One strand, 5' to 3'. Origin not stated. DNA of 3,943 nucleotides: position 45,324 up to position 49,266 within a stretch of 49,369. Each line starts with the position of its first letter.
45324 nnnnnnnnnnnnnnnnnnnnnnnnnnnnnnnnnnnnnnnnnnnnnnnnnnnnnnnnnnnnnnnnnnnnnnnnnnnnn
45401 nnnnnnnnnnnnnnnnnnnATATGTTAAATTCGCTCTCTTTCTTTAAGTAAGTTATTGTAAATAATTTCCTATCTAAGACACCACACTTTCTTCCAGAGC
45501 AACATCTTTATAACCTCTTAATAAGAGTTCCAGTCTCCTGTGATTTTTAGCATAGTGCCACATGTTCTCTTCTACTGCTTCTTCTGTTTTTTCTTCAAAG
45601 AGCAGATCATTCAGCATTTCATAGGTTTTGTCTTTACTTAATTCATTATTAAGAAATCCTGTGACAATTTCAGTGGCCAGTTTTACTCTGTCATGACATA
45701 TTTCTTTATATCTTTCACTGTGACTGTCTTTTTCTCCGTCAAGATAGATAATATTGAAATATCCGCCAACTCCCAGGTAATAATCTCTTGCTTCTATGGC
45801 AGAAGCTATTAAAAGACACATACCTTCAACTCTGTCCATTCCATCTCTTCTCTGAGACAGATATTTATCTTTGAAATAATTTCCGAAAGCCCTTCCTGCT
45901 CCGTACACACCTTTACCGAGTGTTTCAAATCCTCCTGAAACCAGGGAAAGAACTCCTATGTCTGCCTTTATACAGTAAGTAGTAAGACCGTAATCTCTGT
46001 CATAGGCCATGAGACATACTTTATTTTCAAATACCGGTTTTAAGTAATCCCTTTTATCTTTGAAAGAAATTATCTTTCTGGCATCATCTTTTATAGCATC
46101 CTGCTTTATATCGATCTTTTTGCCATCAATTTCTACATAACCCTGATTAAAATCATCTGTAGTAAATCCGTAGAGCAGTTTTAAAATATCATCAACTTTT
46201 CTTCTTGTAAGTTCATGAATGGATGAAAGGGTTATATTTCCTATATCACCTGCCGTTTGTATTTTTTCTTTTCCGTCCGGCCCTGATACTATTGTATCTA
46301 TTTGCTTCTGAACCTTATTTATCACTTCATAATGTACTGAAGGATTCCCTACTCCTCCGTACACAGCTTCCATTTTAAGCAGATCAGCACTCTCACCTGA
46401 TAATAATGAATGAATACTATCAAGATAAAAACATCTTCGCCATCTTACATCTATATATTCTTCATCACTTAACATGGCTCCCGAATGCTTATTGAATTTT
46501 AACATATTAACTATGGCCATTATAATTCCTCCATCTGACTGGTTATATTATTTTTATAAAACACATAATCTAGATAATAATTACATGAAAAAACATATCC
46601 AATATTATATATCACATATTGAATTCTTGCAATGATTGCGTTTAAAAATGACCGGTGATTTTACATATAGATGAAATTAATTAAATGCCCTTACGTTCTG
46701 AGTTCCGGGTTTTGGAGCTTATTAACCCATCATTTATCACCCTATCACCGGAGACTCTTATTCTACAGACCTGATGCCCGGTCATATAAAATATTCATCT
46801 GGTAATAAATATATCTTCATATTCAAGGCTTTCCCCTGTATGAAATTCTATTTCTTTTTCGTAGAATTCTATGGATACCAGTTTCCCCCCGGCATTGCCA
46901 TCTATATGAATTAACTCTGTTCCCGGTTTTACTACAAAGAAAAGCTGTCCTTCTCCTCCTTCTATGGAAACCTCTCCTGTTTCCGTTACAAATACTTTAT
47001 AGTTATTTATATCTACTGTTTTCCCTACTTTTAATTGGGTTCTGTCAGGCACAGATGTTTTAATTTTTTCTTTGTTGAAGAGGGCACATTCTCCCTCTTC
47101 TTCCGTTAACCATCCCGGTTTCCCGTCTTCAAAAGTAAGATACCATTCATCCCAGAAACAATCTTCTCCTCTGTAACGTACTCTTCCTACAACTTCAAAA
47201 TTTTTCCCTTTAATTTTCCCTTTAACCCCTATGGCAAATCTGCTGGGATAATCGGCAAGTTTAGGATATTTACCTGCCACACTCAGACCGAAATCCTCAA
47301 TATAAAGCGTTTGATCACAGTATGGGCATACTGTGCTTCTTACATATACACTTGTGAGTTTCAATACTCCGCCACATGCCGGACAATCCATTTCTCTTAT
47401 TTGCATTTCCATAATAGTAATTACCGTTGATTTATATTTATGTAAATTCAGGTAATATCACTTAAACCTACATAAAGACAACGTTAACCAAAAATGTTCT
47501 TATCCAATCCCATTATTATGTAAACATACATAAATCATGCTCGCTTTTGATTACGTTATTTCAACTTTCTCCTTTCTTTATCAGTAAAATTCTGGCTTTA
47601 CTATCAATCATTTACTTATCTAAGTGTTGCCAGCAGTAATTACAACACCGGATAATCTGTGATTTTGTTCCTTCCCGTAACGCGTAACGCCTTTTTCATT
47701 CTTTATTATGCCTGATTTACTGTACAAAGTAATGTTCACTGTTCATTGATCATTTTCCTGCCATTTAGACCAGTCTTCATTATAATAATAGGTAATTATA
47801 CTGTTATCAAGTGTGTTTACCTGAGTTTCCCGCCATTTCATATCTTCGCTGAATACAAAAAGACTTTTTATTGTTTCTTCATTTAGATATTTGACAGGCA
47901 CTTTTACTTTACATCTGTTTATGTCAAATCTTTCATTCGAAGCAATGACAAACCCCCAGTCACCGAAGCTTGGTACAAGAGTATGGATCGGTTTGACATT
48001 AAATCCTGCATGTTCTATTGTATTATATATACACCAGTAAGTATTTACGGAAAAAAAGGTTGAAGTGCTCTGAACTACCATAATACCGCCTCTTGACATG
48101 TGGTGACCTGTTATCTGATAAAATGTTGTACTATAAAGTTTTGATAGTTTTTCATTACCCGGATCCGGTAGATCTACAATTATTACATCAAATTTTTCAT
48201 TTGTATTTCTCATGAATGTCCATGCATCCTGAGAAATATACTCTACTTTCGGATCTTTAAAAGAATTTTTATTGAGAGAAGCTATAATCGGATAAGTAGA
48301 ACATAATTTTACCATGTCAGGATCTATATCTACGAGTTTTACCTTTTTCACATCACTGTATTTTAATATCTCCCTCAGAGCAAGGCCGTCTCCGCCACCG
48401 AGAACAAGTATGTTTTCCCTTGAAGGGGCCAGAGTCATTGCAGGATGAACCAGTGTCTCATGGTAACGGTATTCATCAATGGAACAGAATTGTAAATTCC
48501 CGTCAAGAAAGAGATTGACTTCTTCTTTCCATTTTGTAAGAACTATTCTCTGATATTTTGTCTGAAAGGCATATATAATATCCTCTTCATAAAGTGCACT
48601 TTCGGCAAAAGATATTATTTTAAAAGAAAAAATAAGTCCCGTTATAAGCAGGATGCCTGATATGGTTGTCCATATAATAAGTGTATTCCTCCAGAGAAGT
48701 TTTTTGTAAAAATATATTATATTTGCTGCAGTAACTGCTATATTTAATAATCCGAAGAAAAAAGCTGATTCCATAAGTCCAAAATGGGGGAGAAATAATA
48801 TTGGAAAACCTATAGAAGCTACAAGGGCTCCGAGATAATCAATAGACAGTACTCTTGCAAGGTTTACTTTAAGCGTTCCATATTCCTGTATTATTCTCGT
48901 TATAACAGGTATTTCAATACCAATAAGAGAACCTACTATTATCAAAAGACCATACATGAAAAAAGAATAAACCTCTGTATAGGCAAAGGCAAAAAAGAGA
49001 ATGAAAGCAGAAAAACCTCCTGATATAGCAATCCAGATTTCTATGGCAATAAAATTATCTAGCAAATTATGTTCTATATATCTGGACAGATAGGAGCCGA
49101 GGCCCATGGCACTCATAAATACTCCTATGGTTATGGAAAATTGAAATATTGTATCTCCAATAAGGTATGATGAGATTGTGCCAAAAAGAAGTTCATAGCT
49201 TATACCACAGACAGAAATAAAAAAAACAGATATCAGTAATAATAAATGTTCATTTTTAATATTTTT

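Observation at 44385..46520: Adjacent pair of long (~345 aa) proteasome-beta-like Ntn-hydrolase paralogs: one with a Met-Thr N-terminus, one with the nucleophile lost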

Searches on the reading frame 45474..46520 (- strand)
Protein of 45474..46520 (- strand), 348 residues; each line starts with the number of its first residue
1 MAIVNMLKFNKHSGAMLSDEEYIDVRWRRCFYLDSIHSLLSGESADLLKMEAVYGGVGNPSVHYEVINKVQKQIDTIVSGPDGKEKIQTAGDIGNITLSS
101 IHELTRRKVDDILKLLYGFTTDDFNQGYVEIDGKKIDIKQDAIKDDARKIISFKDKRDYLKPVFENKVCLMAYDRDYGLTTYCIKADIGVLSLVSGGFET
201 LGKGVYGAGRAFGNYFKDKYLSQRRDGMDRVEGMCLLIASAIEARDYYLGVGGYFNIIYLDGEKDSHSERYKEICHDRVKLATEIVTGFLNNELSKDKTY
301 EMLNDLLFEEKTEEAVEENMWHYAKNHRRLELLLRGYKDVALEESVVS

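Call 4: search_protein_families(library=pfam, proteins=[window:45474-46520:-], max_evalue=1)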
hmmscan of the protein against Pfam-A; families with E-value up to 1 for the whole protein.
window:45474-46520:- (348 aa): 3 families
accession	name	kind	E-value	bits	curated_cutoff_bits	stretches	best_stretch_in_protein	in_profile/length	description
PF24424.1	FNG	-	0.069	13.6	27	1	113-159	68-115/146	FNG domain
PF03682.18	UPF0158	-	0.1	13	21.1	1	259-326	47-114/157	Uncharacterised protein family (UPF0158)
PF05818.17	TraT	-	0.11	12.6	31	1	287-324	122-159/214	Enterobacterial TraT complement resistance protein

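Call 5: search_protein_families(library=ncbifam, proteins=[window:45474-46520:-], max_evalue=1)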
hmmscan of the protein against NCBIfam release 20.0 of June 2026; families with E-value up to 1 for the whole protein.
window:45474-46520:- (348 aa): 0 families

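Call 7: search_solved_structures(query=window:45474-46520:-, max_evalue=10, show_alignments=2)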
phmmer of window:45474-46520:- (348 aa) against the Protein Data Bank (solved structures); distinct sequences matched with E-value up to 10: 1.
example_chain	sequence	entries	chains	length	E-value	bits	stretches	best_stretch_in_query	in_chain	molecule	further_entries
6u1s_A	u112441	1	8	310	0.00019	23.9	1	86-161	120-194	de novo designed 16-helix transmembrane nanopore, TMHC8_R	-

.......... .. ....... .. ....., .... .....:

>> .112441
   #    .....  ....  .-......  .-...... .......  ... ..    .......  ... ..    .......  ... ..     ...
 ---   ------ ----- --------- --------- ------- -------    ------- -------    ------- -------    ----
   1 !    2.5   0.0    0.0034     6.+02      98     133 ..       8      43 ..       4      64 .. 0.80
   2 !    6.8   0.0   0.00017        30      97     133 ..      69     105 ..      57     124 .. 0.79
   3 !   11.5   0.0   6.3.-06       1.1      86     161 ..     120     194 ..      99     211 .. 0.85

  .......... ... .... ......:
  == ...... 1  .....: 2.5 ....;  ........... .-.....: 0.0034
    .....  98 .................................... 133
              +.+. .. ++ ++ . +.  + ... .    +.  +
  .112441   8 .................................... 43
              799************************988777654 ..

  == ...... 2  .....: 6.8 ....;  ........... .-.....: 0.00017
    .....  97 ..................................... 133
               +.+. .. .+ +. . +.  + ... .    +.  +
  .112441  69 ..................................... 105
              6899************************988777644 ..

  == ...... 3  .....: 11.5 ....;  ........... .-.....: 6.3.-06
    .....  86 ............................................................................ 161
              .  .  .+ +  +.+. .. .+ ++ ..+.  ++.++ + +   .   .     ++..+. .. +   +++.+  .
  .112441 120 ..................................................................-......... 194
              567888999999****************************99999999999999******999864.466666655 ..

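Call 11: find_homologous_proteins(query=window:45474-46520:-, max_evalue=0.001)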
Query window:45474-46520:- (348 aa): 42 proteins with E <= 0.001 among 2327 candidates.
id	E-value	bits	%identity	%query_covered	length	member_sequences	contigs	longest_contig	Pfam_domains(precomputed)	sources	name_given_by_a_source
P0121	4.4e-216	735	94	99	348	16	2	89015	-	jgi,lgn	jgi:hypothetical protein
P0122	6.2e-197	672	85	99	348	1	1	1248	-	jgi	jgi:hypothetical protein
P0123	3.5e-192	656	81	99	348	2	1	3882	-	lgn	-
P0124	8.0e-178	609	76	98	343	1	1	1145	-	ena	-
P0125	2.7e-170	584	73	99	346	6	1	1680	-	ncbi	-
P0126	6.5e-169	579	73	99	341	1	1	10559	-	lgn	-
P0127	3.2e-168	577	71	99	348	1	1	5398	-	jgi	-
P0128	4.2e-168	577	73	99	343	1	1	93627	-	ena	-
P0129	6.1e-96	340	46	97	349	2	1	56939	-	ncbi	ncbi:MAG: hypothetical protein V1871_00105 [Planctomycetota bacterium]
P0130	1.2e-94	335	46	97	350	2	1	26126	-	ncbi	-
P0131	4.2e-94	334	46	97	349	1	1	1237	-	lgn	-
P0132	1.1e-92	329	41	97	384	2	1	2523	-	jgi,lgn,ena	-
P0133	6.6e-90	320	44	97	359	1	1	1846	-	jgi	jgi:hypothetical protein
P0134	2.8e-87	311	43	97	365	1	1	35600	-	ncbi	ncbi:MAG: hypothetical protein V1709_01575 [Planctomycetota bacterium]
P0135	3.4e-87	311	45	97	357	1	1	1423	-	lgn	-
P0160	1.4e-39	154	29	97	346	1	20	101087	-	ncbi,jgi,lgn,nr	ncbi:MAG: hypothetical protein HGGPFJEG_02329 [Ignavibacteria bacterium]|nr:hypothetical protein [Ig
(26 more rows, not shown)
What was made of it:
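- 45474..46520 (-): Gene B: 348-aa catalytically inactive proteasome-beta-fold paralog. It starts Met-Ala, the Lys33-equivalent is Ser, and GSG has become GKG. It keeps Asp19/Glu20, Gly55/Gly58 and the LRGYK end. 42 homologs, all named hypothetical (call 11).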

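Call 17: find_encoding_contigs(protein=P0160, flank=8000, max_places=2)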
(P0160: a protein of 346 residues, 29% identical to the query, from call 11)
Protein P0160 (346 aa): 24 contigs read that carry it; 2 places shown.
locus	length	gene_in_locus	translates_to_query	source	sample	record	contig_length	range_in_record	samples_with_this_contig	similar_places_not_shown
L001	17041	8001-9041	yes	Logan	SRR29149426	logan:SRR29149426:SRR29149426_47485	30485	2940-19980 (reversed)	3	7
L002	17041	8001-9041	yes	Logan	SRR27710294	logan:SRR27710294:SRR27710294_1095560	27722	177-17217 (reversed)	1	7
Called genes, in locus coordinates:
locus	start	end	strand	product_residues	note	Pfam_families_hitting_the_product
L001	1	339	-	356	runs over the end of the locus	PF01070:FMN_dh, PF00478:IMPDH (weak), PF05690:ThiG (faint), PF03060:NMO (weak), PF01645:Glu_synthase (weak)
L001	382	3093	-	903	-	PF01326:PPDK_N, PF00391:PEP-utilizers, PF02896:PEP-utilizers_C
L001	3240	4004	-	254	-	-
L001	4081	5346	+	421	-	PF05977:MFS_3, PF07690:MFS_1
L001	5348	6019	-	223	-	PF02586:SRAP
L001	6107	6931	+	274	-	PF04199:Cyclase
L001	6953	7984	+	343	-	-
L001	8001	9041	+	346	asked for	-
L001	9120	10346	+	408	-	PF00266:Aminotran_5, PF22580:KYNU_C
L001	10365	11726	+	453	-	PF01266:DAO (faint), PF01494:FAD_binding_3, PF07992:Pyr_redox_2 (weak), PF13450:NAD_binding_8 (weak)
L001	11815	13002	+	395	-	-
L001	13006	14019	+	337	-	PF01018:GTP1_OBG, PF01926:MMR_HSR1, PF02421:FeoB_N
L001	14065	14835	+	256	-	PF01975:SurE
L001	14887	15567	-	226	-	PF00160:Pro_isomerase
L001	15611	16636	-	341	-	PF02912:Phe_tRNA-synt_N, PF01409:tRNA-synt_2d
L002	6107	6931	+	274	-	PF04199:Cyclase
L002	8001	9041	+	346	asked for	-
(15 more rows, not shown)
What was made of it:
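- In Ignavibacteria/Bacteroidota the pair sits between a PF04199 cyclase (kynurenine-formamidase-like) and kynureninase plus an FAD monooxygenase (call 17).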

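Call 34: predict_structure(alignment_id=A2)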
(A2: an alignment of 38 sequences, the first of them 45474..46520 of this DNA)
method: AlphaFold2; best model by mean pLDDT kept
length: 348 residues; sequences in the alignment: 38
mean_pLDDT: 89.4   pTM: 0.87
mean pLDDT of the five models: 89.4, 89.2, 87.9, 87.5, 87.4
residues with pLDDT >= 90: 229; 70-90: 108; 50-70: 10; < 50: 1
segments of 3 or more residues with pLDDT < 50: none
pLDDT, mean of each block of 10 residues (from residue 1): 91 93 75 84 93 92 92 93 85 95 93 93 92 90 92 83 90 94 88 90 89 87 82 96 87 90 94 93 96 96 96 96 92 78 54
secondary structure, 60 per line:
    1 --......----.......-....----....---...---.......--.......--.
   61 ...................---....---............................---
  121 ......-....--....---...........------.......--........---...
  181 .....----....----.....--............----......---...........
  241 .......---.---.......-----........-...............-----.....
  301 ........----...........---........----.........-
elements in order: E3-8 E13-19 E21-24 E29-32 E36-38 H42-48 E51-57 H60-79 H83-86 H90-117 H121-126 E128-131 E134-137 H141-151 H158-164 E167-174 E178-185 E190-193 E198-202 H205-216 H221-226 H230-247 E255-261 H267-270 E271-274 H276-290 H296-308 H313-323 H327-334 H339-347
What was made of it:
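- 45474..46520 (-): Model pLDDT 89.4 (call 34).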

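Call 38: fold_search(model_id=the predicted structure, library=pdb)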
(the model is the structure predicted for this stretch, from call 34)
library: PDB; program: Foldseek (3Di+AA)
matches with E <= 10: 1095; with E <= 0.001: 899
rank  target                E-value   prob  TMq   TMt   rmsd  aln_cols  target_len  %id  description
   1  3hfa_E                3.5e-09  1.00  0.49  0.74   4.9       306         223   10  Crystal Structure of Mycobacterium Tuberculosis Proteasome open-gate mutant (released 2009-09-15)
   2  3hfa_V                4.1e-09  1.00  0.50  0.74   4.7       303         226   10  Crystal Structure of Mycobacterium Tuberculosis Proteasome open-gate mutant (released 2009-09-15)
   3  7pxa_U                7.1e-09  1.00  0.51  0.74   4.3       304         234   10  Open-gate mycobacterium 20S CP proteasome in complex MPA - global 3D refinement (released 2022-01-19)
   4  5nyw_H                8.4e-09  1.00  0.50  0.71   5.0       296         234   10  Anbu (ancestral beta-subunit) from Yersinia bercovieri (released 2017-05-24)
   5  3hfa_X                8.9e-09  1.00  0.50  0.75   4.7       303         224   10  Crystal Structure of Mycobacterium Tuberculosis Proteasome open-gate mutant (released 2009-09-15)
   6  5nyw_1                1.5e-08  1.00  0.52  0.74   4.3       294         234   10  Anbu (ancestral beta-subunit) from Yersinia bercovieri (released 2017-05-24)
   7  5nyw_B                1.6e-08  1.00  0.50  0.72   5.0       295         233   10  Anbu (ancestral beta-subunit) from Yersinia bercovieri (released 2017-05-24)
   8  3h6f_E                1.7e-08  1.00  0.49  0.75   4.1       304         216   11  Crystal Structure of Mycobacterium Tuberculosis Proteasome Modified by inhibitor HT1171 (released 2009-09-15)
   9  5lzp_A                1.8e-08  1.00  0.50  0.75   4.3       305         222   11  Binding of the C-terminal GQYL motif of the bacterial proteasome activator Bpa to the 20S proteasome (released 2016-11-23)
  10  6htb_H                1.9e-08  1.00  0.47  0.73   4.2       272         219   11  Yeast 20S proteasome with human beta2c (S171G) (released 2019-01-30)
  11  3mi0_R                2.0e-08  1.00  0.49  0.68   5.5       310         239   11  Crystal Structure of Mycobacterium Tuberculosis Proteasome at 2.2 A (released 2010-06-23)
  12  5nyw_R                2.3e-08  1.00  0.51  0.72   6.1       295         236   11  Anbu (ancestral beta-subunit) from Yersinia bercovieri (released 2017-05-24)
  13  3unb_J                2.6e-08  1.00  0.45  0.76   5.1       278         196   12  Mouse constitutive 20S proteasome in complex with PR-957 (released 2012-02-29)
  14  6bdf_1                2.6e-08  1.00  0.44  0.72   5.3       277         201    9  2.8 A resolution reconstruction of the Thermoplasma acidophilum 20S proteasome using cryo-electron microscopy (released 2017-12-27)
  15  9o3f_W                2.7e-08  1.00  0.45  0.73   4.8       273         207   14  Plasmodium falciparum 20S proteasome bound to inhibitor 296 (released 2025-11-12)
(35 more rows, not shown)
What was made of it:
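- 45474..46520 (-): Foldseek hits to proteasome beta and Anbu, probability 1.0, target-normalised TM 0.63-0.79 among the 50 listed (call 38).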

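Call 56: search_protein_families(library=phrogs, proteins=[window:45474-46520:-], max_evalue=1)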
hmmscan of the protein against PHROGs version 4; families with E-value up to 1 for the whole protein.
window:45474-46520:- (348 aa): 1 family
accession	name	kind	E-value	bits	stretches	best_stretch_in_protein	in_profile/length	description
phrog_12031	-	unknown function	0.24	12.6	1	265-310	14-59/99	-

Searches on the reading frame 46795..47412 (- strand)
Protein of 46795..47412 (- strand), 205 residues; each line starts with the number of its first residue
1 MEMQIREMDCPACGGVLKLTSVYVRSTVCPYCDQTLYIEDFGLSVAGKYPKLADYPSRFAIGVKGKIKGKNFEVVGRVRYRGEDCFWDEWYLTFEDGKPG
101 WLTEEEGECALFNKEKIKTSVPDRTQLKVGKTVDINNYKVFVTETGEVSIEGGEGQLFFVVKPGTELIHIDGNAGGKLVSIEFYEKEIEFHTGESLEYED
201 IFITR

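Call 4: search_protein_families(library=pfam, proteins=[window:46795-47412:-], max_evalue=1)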
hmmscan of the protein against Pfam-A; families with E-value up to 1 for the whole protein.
window:46795-47412:- (205 aa): 9 families
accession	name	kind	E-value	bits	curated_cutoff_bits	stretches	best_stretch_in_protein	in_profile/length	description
PF13785.11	DUF4178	-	3.5e-13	50.3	25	1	61-197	2-135/136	Domain of unknown function (DUF4178)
PF22747.2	Zn_ribbon_DUF2089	-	0.0056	17.2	27.6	0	2-14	7-19/32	DUF2089 zinc ribbon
PF24440.1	DUF7559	-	0.015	16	27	0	3-22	31-50/52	Family of unknown function (DUF7559)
PF13248.11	Zn_ribbon_3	-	0.028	14.3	27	0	27-33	17-23/26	zinc-ribbon domain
PF14578.12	GTP_EFTU_D4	-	0.045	14.1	23.8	1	160-190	29-59/86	Elongation factor Tu domain 4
PF23454.1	Zn_ribbon_Brz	-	0.23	12.5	27.9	0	3-15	1-13/58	Transcriptional regulator Brz zinc beta ribbon domain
PF23208.1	zf_C2H2_ZNF598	-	0.24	11.9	27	0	28-41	7-20/34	ZNF598 C2H2 zinc finger domain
PF08271.17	Zn_Ribbon_TF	-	0.25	11.4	29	0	28-41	2-15/43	TFIIB zinc-binding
PF25169.1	DUF7830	-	0.67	10.3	27.5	0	26-39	34-47/72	Domain of unknown function (DUF7830)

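Call 5: search_protein_families(library=ncbifam, proteins=[window:46795-47412:-], max_evalue=1)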
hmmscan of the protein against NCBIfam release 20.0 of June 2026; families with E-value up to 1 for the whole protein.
window:46795-47412:- (205 aa): 4 families
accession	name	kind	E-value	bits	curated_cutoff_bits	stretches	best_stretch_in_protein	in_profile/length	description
NF041259.1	mono_DmmA_fam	domain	0.075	13.3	60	1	4-48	48-92/101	dimethylamine monooxygenase subunit DmmA family protein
NF041795.1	Brz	equivalog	0.083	13.3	100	0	3-18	1-16/60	transcriptional regulator Brz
NF002796.0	PRK02935.1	equivalog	0.14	12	108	1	5-40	68-100/118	hypothetical protein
NF001607.0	PRK00398.1-4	equivalog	0.3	10.8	89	0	10-33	12-35/53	DNA-directed RNA polymerase subunit P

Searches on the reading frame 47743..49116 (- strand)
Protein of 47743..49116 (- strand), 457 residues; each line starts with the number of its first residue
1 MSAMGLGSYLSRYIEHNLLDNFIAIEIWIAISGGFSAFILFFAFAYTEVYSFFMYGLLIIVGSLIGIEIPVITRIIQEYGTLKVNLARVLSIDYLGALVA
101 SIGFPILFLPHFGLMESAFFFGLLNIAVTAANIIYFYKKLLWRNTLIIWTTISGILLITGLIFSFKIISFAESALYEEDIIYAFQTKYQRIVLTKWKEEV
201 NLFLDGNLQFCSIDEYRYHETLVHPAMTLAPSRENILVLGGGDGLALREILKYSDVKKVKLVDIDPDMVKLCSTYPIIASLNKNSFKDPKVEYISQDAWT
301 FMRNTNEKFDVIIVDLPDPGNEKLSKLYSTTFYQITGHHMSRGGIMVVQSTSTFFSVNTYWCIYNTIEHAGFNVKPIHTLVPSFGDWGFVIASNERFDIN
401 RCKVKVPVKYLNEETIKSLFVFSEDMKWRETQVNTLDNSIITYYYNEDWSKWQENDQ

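Call 4: search_protein_families(library=pfam, proteins=[window:47743-49116:-], max_evalue=1)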
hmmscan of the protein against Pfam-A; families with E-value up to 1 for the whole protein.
window:47743-49116:- (457 aa): 7 families
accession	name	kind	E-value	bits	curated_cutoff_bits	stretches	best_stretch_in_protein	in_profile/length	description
PF01564.23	Spermine_synth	-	7.3e-39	133.7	22.9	1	216-395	2-179/186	Spermine/spermidine synthase domain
PF13649.12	Methyltransf_25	-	0.0012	20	27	1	236-314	1-70/97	Methyltransferase domain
PF02005.22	TRM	-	0.038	13.6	27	1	246-315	64-127/376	N2,N2-dimethylguanosine tRNA methyltransferase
PF08242.18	Methyltransf_12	-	0.046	14.9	30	1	237-313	1-70/98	Methyltransferase domain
PF00398.26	RrnaAD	-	0.059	12.9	24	1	234-309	32-101/263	Ribosomal RNA adenine dimethylase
PF05175.20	MTS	-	0.14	12.3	23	1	232-348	31-138/170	Methyltransferase small domain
PF13489.12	Methyltransf_23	-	0.18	12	27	1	222-313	12-86/164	Methyltransferase domain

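Call 5: search_protein_families(library=ncbifam, proteins=[window:47743-49116:-], max_evalue=1)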
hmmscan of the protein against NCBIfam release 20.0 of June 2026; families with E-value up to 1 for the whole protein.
window:47743-49116:- (457 aa): 9 families
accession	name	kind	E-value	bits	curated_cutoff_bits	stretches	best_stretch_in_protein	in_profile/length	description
NF002956.0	PRK03612.1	equivalog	3.2e-167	557.1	472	1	1-452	63-521/522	polyamine aminopropyltransferase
NF002435.0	PRK01581.1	equivalog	2.2e-70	237.6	537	1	169-426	88-347/374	polyamine aminopropyltransferase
NF002010.0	PRK00811.1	equivalog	7.8e-52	176.3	260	1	177-423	22-277/287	polyamine aminopropyltransferase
TIGR00417.1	speE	equivalog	2.2e-44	151.7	249.55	1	178-421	17-267/271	spermidine synthase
NF003380.0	PRK04457.1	equivalog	2.5e-09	36.6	304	1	230-353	67-183/265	polyamine aminopropyltransferase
NF033380.1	Rlm_2499C5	equivalog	0.0081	15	650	1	290-371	272-358/391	23S rRNA (cytosine(2499)-C(5))-methyltransferase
TIGR00308.1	TRM1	equivalog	0.019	14.3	280.65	1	246-315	59-121/375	tRNA (guanine(10)-N(2))-dimethyltransferase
NF008748.0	PRK11783.1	equivalog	0.021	13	466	1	281-323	584-626/704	bifunctional 23S rRNA (guanine(2069)-N(7))-methyltransferase RlmK/23S rRNA (guanine(2445)-N(2))-methyltransferase RlmL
NF005898.0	PRK07868.1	equivalog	0.21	9.2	925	1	233-275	559-598/994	acyl-CoA synthetase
